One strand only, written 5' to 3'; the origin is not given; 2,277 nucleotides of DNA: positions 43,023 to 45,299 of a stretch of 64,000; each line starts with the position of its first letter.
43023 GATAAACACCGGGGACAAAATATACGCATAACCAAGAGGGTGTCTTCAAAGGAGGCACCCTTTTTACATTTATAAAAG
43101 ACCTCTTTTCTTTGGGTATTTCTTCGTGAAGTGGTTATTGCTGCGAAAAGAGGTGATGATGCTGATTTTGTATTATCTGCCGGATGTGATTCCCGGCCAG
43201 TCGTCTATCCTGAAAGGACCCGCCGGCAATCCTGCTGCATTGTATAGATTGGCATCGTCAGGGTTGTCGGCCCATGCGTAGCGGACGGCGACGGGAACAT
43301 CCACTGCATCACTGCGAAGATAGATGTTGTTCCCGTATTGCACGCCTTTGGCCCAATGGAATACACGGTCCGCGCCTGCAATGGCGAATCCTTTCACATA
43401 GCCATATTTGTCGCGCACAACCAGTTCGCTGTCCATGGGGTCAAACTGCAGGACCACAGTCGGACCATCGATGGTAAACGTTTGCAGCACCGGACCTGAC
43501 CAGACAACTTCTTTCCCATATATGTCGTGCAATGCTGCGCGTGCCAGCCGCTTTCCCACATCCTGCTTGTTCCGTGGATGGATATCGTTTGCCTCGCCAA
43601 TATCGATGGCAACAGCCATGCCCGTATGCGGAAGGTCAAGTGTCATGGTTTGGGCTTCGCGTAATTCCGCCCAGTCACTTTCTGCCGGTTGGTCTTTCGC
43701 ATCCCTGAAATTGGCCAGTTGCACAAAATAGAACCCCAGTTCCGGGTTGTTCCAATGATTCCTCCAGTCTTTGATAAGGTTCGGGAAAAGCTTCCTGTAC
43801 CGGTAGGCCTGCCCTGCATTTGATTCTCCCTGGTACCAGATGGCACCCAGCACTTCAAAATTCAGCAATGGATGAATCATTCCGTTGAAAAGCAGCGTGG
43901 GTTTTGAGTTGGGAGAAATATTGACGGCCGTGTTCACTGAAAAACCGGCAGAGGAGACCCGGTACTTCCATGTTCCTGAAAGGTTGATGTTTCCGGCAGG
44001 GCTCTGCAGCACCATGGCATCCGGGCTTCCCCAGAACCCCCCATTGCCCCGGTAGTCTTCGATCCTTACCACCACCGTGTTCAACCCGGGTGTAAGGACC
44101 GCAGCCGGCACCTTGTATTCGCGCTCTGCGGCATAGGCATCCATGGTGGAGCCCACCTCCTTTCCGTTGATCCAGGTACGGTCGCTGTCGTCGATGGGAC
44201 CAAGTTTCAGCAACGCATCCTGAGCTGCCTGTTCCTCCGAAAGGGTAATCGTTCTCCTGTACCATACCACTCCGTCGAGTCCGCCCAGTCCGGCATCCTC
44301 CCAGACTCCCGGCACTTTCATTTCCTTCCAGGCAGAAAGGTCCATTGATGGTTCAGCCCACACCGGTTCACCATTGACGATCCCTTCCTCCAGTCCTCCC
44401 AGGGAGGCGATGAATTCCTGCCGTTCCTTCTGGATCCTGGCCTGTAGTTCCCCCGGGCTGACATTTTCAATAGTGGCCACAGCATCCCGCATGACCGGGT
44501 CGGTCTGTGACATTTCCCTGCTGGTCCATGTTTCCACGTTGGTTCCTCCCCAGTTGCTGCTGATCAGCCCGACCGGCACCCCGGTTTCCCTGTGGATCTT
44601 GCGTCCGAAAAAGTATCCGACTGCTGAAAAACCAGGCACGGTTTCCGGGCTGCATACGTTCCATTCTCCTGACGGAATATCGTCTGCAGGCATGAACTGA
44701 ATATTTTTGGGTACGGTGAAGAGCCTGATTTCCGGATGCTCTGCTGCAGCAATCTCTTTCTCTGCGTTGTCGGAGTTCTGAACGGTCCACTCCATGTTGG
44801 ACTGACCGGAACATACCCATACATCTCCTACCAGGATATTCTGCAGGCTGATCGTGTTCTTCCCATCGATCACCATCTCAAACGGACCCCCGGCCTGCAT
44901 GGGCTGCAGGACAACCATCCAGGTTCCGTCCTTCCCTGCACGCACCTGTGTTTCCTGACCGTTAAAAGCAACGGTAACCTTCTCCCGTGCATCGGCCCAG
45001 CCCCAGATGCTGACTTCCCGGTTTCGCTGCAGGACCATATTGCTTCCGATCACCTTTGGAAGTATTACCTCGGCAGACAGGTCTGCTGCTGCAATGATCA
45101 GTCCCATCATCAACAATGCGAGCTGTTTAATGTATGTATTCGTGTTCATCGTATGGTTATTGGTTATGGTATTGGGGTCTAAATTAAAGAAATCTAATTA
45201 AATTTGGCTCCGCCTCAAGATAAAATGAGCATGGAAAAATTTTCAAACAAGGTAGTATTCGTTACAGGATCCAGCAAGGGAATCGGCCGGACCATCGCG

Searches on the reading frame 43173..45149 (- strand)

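Call 21: search_protein_families(library=pfam, proteins=[window:43173-45149:-], max_evalue=0.001)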
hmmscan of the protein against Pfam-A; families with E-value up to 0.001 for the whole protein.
window:43173-45149:- (658 aa): 3 families
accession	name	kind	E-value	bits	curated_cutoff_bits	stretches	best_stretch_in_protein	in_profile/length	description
PF03629.24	SASA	-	6.6e-23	81.9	24.8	2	432-540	119-225/226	Carbohydrate esterase, sialic acid-specific acetylesterase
PF02837.24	Glyco_hydro_2_N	-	2.7e-07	31.1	28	1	273-363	45-133/169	Glycosyl hydrolases family 2, sugar binding domain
PF21467.3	BetaGal_gal-bd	-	0.0005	20.6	27.3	0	295-357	2-62/62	Beta-galactosidase, galactose-binding domain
